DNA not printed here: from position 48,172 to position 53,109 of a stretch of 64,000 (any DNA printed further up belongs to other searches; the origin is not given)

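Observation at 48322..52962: Giant (1546 aa) membrane protein: small soluble head, Pro/Gln-rich tether, then roughly 50 transmembrane helices with no recognisable functional motif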

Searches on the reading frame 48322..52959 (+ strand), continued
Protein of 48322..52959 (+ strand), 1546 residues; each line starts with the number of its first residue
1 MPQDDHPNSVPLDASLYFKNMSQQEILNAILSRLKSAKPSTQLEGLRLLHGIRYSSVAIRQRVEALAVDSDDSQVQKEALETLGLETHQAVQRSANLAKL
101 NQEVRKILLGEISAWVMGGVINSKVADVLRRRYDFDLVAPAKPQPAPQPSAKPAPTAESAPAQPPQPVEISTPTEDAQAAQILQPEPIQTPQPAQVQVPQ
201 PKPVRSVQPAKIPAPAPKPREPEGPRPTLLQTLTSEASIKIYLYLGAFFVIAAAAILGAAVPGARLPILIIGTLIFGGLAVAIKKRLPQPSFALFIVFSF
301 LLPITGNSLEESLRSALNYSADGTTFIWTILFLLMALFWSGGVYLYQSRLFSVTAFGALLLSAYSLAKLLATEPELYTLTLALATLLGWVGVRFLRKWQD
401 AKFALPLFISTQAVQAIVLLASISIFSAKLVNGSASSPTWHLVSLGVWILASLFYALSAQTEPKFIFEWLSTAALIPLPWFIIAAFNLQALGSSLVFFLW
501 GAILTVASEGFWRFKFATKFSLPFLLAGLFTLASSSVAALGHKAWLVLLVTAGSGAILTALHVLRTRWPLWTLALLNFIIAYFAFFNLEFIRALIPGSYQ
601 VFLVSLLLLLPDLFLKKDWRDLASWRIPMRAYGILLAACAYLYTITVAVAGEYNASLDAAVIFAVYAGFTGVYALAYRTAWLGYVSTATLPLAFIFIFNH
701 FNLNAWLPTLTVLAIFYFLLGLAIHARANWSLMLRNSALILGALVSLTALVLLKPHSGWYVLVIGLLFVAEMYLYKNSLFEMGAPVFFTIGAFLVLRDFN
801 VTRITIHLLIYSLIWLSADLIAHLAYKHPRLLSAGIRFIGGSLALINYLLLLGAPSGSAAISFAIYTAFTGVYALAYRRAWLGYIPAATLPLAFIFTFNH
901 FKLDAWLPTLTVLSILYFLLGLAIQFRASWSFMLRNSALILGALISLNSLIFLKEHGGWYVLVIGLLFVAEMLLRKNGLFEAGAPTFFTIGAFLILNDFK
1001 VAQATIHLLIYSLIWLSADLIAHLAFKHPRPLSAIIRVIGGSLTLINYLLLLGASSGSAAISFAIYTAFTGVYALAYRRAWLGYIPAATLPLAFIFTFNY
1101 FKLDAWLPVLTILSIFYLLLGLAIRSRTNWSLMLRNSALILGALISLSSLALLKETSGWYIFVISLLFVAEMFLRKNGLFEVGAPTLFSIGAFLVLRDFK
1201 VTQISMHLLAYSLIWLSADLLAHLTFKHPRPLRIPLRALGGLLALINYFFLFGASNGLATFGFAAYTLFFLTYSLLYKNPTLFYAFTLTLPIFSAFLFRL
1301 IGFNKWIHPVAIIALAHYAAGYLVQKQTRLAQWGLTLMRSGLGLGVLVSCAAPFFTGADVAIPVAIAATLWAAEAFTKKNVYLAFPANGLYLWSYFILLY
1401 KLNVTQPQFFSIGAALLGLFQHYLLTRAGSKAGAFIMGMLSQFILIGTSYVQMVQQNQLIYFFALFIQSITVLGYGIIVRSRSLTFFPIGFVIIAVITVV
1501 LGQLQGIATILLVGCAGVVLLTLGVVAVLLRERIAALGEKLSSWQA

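Call 66: list_cluster_members(proteins=[P0224, P0194, P0246, P0252, P0265, P0260, P0217, P0236, P0170, P0142])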
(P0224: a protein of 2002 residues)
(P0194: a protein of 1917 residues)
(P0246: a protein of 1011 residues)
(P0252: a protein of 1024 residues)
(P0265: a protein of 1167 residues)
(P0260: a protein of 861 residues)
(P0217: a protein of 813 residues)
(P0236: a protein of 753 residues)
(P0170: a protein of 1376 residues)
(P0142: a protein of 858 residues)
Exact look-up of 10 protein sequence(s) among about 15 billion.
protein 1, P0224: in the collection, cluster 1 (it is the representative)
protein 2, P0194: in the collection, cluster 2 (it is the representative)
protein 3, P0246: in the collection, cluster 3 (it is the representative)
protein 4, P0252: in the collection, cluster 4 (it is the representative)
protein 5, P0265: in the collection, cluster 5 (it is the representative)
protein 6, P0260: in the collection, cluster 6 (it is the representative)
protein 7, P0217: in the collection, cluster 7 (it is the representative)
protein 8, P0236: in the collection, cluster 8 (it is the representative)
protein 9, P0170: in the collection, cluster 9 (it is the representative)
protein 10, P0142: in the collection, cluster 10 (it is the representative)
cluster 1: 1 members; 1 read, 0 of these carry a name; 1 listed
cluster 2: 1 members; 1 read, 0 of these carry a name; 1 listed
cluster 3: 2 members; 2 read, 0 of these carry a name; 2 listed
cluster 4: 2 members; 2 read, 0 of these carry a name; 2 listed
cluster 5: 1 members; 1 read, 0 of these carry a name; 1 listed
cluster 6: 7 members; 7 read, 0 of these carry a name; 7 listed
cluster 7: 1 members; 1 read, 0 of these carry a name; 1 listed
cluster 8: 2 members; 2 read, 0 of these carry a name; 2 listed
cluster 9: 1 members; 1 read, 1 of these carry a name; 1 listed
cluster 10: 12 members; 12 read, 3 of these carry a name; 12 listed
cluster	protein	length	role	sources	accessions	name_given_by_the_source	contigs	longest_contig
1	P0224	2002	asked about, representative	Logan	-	-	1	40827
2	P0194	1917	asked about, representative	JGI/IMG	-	-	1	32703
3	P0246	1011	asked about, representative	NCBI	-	-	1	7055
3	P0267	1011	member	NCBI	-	-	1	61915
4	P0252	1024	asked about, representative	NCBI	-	-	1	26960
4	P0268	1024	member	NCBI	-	-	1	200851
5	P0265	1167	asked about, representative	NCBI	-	-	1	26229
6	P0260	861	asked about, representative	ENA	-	-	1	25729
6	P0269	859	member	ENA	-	-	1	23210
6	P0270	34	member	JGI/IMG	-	-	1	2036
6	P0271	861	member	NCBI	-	-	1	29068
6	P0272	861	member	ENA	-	-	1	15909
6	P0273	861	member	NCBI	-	-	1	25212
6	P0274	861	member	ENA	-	-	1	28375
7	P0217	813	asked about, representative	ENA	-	-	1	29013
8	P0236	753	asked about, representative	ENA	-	-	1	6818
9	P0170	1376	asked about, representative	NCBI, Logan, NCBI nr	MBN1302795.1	MAG: hypothetical protein JXA13_00060 [Anaerolineales bacterium] | hypothetical protein [Anaerolineales bacterium]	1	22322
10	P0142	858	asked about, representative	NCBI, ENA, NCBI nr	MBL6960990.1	MAG: hypothetical protein ISR59_07755 [Anaerolineales bacterium] | hypothetical protein [Anaerolineales bacterium]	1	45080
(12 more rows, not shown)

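Call 67: find_encoding_contigs(protein=P0142, flank=8000, max_places=2)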
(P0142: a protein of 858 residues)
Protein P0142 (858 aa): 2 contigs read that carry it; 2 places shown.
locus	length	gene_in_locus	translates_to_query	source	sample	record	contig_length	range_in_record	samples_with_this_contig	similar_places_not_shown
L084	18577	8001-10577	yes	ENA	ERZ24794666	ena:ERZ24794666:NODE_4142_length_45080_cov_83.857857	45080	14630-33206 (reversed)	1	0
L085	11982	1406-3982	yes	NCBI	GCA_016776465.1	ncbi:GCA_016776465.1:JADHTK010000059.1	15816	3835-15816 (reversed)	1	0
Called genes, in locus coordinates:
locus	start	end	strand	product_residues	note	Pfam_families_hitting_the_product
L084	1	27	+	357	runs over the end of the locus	PF16976:RcpC (faint)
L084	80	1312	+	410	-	PF00072:Response_reg, PF00142:Fer4_NifH (faint), PF06564:CBP_BcsQ (faint), PF01656:CbiA, PF10609:ParA (weak), PF13614:AAA_31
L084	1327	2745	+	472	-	PF00437:T2SSE, PF27713:UCP018868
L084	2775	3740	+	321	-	PF00482:T2SSF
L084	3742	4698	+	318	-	PF00482:T2SSF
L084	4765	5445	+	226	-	PF18912:DZR_2, PF00156:Pribosyltran (weak)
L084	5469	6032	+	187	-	PF02482:Ribosomal_S30AE, PF16321:Ribosom_S30AE_C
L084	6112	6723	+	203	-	PF01227:GTP_cyclohydroI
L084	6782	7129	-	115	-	PF02152:FolB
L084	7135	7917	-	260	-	PF01887:SAM_HAT_N, PF20257:SAM_HAT_C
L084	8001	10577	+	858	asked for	-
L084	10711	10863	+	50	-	PF04964:Flp_Fap (weak)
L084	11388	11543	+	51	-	PF04964:Flp_Fap (weak)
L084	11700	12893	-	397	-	PF01546:Peptidase_M20, PF07687:M20_dimer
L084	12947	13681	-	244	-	PF02585:PIG-L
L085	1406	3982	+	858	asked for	-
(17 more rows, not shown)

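Call 68: find_encoding_contigs(protein=P0224, flank=8000, max_places=2)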
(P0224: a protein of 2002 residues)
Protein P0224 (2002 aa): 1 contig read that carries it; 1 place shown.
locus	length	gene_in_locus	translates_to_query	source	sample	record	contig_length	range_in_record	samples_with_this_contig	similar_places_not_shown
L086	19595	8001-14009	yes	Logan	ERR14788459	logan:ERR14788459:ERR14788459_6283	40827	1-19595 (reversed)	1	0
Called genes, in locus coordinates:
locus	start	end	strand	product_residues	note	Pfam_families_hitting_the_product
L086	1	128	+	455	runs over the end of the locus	-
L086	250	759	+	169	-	-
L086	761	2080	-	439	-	PF00196:GerE, PF13964:Beta-prop_Calicin, PF24681:Kelch_KLHDC2_KLHL20_DRC7, PF24681:Kelch_KLHDC2_KLHL20_DRC7, PF24981:Beta-prop_ATRN-LZTR1, PF13415:Beta-prop_FBX42, PF13964:Beta-prop_Calicin, PF01344:Kelch_1, +9 more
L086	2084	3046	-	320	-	PF00535:Glycos_transf_2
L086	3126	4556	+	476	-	PF13727:CoA_binding_3, PF02397:Bac_transf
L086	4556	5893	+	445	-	PF01041:DegT_DnrJ_EryC1, PF01212:Beta_elim_lyase (weak)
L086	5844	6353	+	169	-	PF00583:Acetyltransf_1, PF13508:Acetyltransf_7, PF13673:Acetyltransf_10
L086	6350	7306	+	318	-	PF00248:Aldo_ket_red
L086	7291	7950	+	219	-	-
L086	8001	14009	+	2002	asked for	PF13646:HEAT_2 (weak)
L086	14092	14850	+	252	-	PF04248:NTP_transf_9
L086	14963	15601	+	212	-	PF10517:DM13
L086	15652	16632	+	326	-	PF13385:Laminin_G_3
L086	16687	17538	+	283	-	PF01262:AlaDh_PNT_C (weak), PF02737:3HCDH_N, PF00725:3HCDH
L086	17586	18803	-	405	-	PF00149:Metallophos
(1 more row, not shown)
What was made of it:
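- P0142 lies by Flp pilin genes and P0224 lies after a polysaccharide-synthesis cluster (calls 67, 68). Divergent relatives lie beside pilin or polysaccharide genes (calls 67, 68).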

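Call 85: search_protein_families(library=pfam, proteins=[P0217], max_evalue=10)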
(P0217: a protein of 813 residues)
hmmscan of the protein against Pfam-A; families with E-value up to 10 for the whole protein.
P0217 (813 aa): 4 families
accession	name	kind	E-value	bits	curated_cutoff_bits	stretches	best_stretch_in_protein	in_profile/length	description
PF09925.14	DUF2157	-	0.0021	18.2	32.4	2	428-506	69-145/146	Predicted membrane protein (DUF2157)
PF04246.17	RseC_MucC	-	0.052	13.9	24.4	1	636-688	69-118/130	Positive regulator of sigma(E), RseC/MucC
PF14990.11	DUF4516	-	0.12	12.5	27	1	191-211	6-26/46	Domain of unknown function (DUF4516)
PF14967.11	FAM70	-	3.4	7.5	27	1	706-765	40-100/323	FAM70 protein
